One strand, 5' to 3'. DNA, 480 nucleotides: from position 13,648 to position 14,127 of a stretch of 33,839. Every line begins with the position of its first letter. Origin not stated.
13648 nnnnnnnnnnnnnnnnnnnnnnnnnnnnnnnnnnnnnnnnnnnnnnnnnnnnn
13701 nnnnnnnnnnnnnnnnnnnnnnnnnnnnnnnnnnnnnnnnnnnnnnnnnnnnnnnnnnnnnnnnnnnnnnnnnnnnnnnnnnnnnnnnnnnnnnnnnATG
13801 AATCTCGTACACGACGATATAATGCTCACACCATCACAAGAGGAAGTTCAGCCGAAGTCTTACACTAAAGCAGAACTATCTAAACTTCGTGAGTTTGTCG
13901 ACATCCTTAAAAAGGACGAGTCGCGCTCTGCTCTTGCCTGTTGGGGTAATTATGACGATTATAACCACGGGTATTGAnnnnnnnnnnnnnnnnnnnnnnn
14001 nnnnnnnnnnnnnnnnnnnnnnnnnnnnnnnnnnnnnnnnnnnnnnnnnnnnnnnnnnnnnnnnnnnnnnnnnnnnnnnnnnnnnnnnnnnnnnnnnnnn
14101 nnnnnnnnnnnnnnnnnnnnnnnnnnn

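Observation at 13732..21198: AT-rich operon: aromatic-core peptide, two radical-SAM enzymes, an NPP-motif N-methyltransferase and a giant UvrA-like ATPase; candidate undescribed RiPP-type (or nucleic-acid-directed) system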

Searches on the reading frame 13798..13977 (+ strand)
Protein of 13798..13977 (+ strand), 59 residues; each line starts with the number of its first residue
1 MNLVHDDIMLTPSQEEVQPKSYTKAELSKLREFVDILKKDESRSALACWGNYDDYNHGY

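Call 3: search_protein_families(library=pfam, proteins=[window:13798-13977:+], max_evalue=0.01)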
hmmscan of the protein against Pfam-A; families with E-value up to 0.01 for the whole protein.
window:13798-13977:+ (59 aa): 0 families

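Call 4: search_protein_families(library=padloc, proteins=[window:13798-13977:+], max_evalue=0.01)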
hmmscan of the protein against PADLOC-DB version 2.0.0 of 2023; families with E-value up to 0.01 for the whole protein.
window:13798-13977:+ (59 aa): 0 families

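Call 5: search_protein_families(library=ncbifam, proteins=[window:13798-13977:+], max_evalue=0.01)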
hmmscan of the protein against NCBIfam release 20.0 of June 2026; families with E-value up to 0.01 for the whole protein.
window:13798-13977:+ (59 aa): 0 families

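Call 35: find_related_loci(query=A3, collection=metagenome_contigs, flank=8000)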
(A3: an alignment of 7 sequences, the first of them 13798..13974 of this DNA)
Query A3 (59 aa) in metagenome_contigs; peptide patterns used: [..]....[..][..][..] (x = any residue, [..] = any of these).
74 stretches matched a pattern; 6 encode a relative of the query (tblastn E <= 1e-3); 6 distinct loci.
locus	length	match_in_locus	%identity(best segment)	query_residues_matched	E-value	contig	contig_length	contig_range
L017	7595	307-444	61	14-59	1e-19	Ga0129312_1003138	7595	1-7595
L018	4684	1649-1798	60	10-59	1e-19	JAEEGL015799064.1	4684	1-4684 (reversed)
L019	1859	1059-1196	61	14-59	8e-19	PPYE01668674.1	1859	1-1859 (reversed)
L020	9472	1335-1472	59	14-59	2e-18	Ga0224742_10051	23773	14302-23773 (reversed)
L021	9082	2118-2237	48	20-59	5e-13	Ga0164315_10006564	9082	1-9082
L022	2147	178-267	60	30-59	5e-12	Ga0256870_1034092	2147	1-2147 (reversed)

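Call 67: find_related_loci(query=A3, collection=viral_contigs, flank=10000)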
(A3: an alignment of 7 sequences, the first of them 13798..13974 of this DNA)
Query A3 (59 aa) in viral_contigs; peptide patterns used: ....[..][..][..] (x = any residue, [..] = any of these).
33 stretches matched a pattern, but none encodes a relative of the query by tblastn (E <= 1e-3).

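Call 81: find_homologous_proteins(query=A3, max_evalue=0.01)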
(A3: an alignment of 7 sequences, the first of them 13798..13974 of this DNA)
Query A3 (7 sequences) (59 aa, profile of the alignment): 140 proteins with E <= 0.01 among 4154 candidates; the best 120 are listed.
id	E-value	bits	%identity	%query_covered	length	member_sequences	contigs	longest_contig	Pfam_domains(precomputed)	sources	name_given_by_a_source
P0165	1.4e-27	113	88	100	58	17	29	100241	-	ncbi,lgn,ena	-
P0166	3.2e-27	112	67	83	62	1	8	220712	-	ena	-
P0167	1.8e-26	110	43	100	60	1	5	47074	-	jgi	jgi:hypothetical protein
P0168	1.9e-26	110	53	73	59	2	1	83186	-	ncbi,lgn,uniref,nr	ncbi:hypothetical protein JEP40_15495 [Proteus vulgaris]|uniref:hypothetical protein n=1 Tax=Proteus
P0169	8.2e-26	108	80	92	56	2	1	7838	-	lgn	-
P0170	4.6e-25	105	81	90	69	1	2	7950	-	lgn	-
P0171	3.6e-24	102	61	78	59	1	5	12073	-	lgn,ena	-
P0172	5.9e-24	102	84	83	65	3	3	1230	-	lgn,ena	-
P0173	1.0e-23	101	69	76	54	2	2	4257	-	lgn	-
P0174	1.2e-23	101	59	86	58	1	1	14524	-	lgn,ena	-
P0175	1.9e-23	100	87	80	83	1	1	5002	-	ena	-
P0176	1.9e-23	100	60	85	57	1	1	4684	-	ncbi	-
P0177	2.1e-23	100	63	78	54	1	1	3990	-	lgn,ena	-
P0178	2.5e-23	100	67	76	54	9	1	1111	-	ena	-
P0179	2.7e-23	100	72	73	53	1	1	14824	-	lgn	-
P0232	1.1e-20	91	61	78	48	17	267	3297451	-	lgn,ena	-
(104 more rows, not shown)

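Call 84: find_encoding_contigs(protein=P0232, flank=10000, max_places=3)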
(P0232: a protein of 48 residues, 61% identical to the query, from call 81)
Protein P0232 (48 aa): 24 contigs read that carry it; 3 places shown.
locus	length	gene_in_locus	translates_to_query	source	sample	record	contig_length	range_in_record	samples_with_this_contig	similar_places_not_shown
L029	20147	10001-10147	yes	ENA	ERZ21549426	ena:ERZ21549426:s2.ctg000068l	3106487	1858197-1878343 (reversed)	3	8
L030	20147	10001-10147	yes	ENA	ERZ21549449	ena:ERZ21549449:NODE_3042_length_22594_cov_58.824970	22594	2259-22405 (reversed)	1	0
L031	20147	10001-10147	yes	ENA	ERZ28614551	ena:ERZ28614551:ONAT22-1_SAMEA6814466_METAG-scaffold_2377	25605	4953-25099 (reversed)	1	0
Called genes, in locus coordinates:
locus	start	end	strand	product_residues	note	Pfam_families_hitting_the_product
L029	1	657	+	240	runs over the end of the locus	-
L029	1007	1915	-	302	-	PF00070:Pyr_redox (faint), PF07992:Pyr_redox_2, PF13450:NAD_binding_8 (faint), PF13738:Pyr_redox_3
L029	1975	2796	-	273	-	PF13276:HTH_21 (weak), PF00665:rve, PF13683:rve_3, PF13333:rve_2 (weak)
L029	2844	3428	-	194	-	PF01527:HTH_Tnp_1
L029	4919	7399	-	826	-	PF00931:NB-ARC (weak), PF13181:TPR_8 (faint), PF13191:AAA_16 (weak), PF13401:AAA_22 (weak), PF25201:nSTAND6 (weak), PF13424:TPR_12, PF13374:TPR_10 (weak), PF13424:TPR_12, +6 more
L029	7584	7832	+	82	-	-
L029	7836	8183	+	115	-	-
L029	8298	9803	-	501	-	PF00069:Pkinase (weak)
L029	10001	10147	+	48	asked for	-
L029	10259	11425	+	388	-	PF04055:Radical_SAM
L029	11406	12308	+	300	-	PF04055:Radical_SAM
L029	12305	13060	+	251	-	PF02353:CMAS (weak), PF13489:Methyltransf_23 (weak), PF05175:MTS, PF08241:Methyltransf_11 (weak), PF08242:Methyltransf_12 (weak), PF09445:Methyltransf_15, PF13649:Methyltransf_25, PF13847:Methyltransf_31, +1 more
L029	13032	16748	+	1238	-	PF02463:SMC_N (faint), PF03193:RsgA_GTPase (faint), PF13191:AAA_16 (faint), PF13304:AAA_21 (faint), PF13401:AAA_22 (faint), PF13555:AAA_29 (faint), PF17755:UvrA_DNA-bind, PF00005:ABC_tran, +1 more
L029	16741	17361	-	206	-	-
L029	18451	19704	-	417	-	PF14659:Phage_int_SAM_3 (weak), PF00589:Phage_integrase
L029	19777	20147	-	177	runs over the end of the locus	-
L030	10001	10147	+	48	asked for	-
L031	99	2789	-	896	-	PF04266:ASCH, PF00176:SNF2-rel_dom, PF04851:ResIII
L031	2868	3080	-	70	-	PF13443:HTH_26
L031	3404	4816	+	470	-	PF00239:Resolvase (weak), PF07508:Recombinase, PF13408:Zn_ribbon_recom, PF14287:DUF4368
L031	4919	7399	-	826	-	PF00931:NB-ARC (weak), PF13191:AAA_16 (weak), PF13401:AAA_22 (weak), PF25201:nSTAND6 (weak), PF14938:SNAP (faint), PF13424:TPR_12, PF13374:TPR_10 (weak), PF13424:TPR_12, +6 more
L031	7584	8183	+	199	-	PF01936:NYN (weak)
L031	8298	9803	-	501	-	PF00069:Pkinase (weak)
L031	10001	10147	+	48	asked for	-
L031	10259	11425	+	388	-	PF04055:Radical_SAM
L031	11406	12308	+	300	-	PF04055:Radical_SAM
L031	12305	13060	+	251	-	PF02353:CMAS (weak), PF13489:Methyltransf_23 (weak), PF05175:MTS, PF08241:Methyltransf_11 (weak), PF08242:Methyltransf_12 (weak), PF09445:Methyltransf_15, PF13649:Methyltransf_25, PF13847:Methyltransf_31, +1 more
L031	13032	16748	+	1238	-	PF02463:SMC_N (faint), PF03193:RsgA_GTPase (faint), PF13191:AAA_16 (faint), PF13304:AAA_21 (faint), PF13401:AAA_22 (faint), PF13555:AAA_29 (faint), PF17755:UvrA_DNA-bind, PF00005:ABC_tran, +1 more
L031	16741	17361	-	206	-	-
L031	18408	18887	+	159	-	-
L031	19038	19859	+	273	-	PF00142:Fer4_NifH, PF01656:CbiA, PF02374:ArsA_ATPase, PF06564:CBP_BcsQ, PF09140:MipZ (weak), PF10609:ParA, PF13614:AAA_31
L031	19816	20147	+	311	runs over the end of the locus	PF02195:ParB_N, PF17762:HTH_ParB (weak)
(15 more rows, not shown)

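Call 98: search_protein_families(library=padloc, proteins=[L029:4919-7399:-, L029:8298-9803:-, L031:7584-8183:+, L031:99-2789:-], max_evalue=0.00001)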
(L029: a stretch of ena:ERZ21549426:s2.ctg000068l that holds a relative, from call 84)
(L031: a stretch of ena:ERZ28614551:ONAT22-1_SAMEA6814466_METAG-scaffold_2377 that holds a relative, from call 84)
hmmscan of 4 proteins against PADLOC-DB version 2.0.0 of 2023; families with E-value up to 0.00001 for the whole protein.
L029:4919-7399:- (826 aa): 0 families

L029:8298-9803:- (501 aa): 19 families
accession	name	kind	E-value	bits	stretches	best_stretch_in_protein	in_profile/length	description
PDLC04054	PD-T4-6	-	6.2e-15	53.5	1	137-336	108-309/347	-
PDLC04053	PD-T4-6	-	2.3e-14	51.6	1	114-328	79-290/311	-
PDLC04042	PD-T4-6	-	6.6e-14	50.2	1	109-310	74-280/292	-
PDLC03920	MkoA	-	1.2e-11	41.7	1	141-311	123-286/1112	-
PDLC04039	PD-T4-6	-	2e-11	41.6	1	116-360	86-335/458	-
PDLC04138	mad6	-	4.7e-11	40.3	1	13-315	46-326/659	mads_6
PDLC04043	PD-T4-6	-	1.4e-10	38.9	1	149-326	124-301/452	-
PDLC04044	PD-T4-6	-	1.2e-09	35.8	1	143-313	141-303/372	-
PDLC04047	PD-T4-6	-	1.6e-09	35.3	1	137-310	108-280/327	-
PDLC03921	MkoA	-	5.7e-08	28.9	0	104-187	551-636/1607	-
PDLC04041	PD-T4-6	-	1.5e-07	29.1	1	115-321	100-312/443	-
PDLC04055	PD-T4-6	-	1.7e-07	28.4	0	225-315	255-348/496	-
PDLC04051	PD-T4-6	-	2e-07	28.3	1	125-309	122-301/476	-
PDLC04045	PD-T4-6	-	3.8e-07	27.4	1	133-311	135-307/350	-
PDLC04046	PD-T4-6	-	3.9e-07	27.5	0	134-185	110-161/427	-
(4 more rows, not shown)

L031:7584-8183:+ (199 aa): 0 families

L031:99-2789:- (896 aa): 23 families
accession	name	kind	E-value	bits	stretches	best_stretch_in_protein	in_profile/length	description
PDLC01075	C3a139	-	3.6e-73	245.3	1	132-880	3-651/948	HKD+Snf2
PDLC02621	DrmD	-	1.2e-19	68.1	1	700-880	391-559/1040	DrmD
PDLC03830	ZacC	-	2e-16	57.8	1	479-543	239-296/1019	-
PDLC04556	PDC-M27C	-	6.2e-14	49.3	1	379-446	39-109/892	-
PDLC02623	DrmD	-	1.1e-12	44.5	0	483-550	239-294/1040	DrmD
PDLC02843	DpdE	-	7.1e-11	38.7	1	376-539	159-301/1091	DpdE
PDLC00632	ZorD1|ZorD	-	7.6e-11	38.7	1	392-447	614-672/1101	"SWI2/SNF2 helicase, Mrr-like nuclease"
PDLC00633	ZorD1|ZorD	-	1.1e-10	38.3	1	371-439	439-509/908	"SWI2/SNF2 helicase, Mrr-like nuclease"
PDLC02500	BrxHI|BrxHII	-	2.3e-10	37.7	0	398-489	111-196/933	BrxHI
PDLC00631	ZorD1|ZorD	-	4.9e-10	35.8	1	375-448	441-520/1071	"SWI2/SNF2 helicase, Mrr-like nuclease"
PDLC02619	DrmD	-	6.1e-10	35.9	1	380-544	37-202/872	DrmD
PDLC02572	DrmA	-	2e-09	34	0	379-438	122-181/1043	DrmA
PDLC02840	DpdE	-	2.9e-09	33.8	1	398-537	180-304/1091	DpdE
PDLC04554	PDC-M27C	-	3.1e-09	33.6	0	482-563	194-270/1217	-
PDLC02707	PbeA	-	4e-09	33.6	1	302-439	189-316/672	PbeA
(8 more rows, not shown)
